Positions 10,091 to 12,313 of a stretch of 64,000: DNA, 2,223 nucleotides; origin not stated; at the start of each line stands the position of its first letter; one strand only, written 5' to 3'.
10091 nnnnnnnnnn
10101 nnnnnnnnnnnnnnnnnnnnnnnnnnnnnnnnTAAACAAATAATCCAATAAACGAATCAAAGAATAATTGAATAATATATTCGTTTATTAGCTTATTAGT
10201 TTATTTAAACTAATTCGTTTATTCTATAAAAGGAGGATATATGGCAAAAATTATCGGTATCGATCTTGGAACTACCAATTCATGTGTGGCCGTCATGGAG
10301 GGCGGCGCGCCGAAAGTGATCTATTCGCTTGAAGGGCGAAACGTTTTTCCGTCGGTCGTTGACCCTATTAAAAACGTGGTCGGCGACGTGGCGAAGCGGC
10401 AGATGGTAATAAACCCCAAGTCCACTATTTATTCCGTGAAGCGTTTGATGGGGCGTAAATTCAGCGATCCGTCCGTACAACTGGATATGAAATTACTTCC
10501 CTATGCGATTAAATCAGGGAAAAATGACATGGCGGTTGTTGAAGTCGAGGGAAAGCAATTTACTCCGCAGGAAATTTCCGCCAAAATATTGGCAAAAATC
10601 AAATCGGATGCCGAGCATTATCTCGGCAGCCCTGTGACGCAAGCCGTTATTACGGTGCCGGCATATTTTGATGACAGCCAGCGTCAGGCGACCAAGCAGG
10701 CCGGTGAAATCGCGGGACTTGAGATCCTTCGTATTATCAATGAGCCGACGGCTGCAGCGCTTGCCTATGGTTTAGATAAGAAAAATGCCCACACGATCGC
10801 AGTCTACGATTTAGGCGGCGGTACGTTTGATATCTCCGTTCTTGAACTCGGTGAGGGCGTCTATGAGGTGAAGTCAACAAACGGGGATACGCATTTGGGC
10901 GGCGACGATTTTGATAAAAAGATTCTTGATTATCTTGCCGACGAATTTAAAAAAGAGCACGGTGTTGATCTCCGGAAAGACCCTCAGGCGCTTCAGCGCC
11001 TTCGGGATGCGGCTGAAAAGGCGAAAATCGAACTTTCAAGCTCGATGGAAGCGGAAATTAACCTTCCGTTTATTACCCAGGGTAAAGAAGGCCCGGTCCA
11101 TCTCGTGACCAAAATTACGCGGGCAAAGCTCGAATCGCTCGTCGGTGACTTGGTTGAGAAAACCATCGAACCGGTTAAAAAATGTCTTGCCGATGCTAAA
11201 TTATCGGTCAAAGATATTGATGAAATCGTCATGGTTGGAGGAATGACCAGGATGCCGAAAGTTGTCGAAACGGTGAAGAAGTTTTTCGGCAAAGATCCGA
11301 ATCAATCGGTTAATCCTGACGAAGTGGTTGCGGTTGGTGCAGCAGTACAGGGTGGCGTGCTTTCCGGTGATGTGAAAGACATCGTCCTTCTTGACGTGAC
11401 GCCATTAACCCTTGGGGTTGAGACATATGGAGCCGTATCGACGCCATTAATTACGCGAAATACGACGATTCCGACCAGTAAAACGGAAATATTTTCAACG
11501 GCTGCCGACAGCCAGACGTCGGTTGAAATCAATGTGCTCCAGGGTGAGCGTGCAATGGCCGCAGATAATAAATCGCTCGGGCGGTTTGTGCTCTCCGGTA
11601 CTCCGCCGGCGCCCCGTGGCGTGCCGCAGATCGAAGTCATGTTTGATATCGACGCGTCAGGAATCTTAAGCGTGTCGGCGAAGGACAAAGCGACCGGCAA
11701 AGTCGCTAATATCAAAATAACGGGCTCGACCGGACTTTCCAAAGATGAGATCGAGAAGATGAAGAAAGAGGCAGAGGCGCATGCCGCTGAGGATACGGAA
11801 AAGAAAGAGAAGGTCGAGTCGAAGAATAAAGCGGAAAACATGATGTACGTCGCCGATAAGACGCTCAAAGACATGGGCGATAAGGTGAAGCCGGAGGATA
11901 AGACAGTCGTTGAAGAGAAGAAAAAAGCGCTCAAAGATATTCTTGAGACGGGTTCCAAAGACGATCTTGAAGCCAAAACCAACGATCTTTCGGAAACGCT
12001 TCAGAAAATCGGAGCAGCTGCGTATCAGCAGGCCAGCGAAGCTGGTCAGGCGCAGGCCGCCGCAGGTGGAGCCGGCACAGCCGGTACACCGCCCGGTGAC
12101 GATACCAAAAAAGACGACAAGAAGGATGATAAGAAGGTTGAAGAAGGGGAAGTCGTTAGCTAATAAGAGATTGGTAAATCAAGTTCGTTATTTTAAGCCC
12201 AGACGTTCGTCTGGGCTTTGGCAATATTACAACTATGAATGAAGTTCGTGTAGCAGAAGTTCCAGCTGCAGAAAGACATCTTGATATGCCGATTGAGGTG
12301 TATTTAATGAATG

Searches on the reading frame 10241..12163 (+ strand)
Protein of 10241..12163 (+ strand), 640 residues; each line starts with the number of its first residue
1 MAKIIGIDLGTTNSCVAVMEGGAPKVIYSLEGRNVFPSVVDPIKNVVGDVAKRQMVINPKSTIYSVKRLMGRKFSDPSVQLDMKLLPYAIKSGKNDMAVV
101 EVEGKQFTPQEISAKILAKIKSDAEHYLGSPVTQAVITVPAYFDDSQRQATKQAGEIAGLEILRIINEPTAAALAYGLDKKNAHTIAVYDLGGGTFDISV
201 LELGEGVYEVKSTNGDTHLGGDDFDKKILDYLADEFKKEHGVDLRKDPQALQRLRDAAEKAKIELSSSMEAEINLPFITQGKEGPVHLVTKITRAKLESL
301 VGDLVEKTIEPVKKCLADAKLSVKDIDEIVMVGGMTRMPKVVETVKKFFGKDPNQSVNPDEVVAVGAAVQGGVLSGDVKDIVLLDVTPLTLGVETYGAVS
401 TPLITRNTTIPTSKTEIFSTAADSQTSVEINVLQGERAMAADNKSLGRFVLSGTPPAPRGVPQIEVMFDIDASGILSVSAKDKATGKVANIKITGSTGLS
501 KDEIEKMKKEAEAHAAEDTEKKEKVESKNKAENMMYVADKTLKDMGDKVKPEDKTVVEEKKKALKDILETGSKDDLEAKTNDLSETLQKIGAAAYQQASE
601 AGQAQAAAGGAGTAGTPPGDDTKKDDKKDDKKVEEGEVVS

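Call 9: search_protein_families(library=pfam, proteins=[window:10241-12163:+], max_evalue=0.0001)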
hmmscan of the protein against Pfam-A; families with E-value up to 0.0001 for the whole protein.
window:10241-12163:+ (640 aa): 2 families
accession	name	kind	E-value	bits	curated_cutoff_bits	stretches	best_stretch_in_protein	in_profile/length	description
PF00012.26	HSP70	-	5.6e-255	847.6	20.6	1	4-596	1-599/599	Hsp70 protein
PF06723.19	MreB_Mbl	-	4.8e-18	65.5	27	1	113-368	74-316/327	MreB/Mbl protein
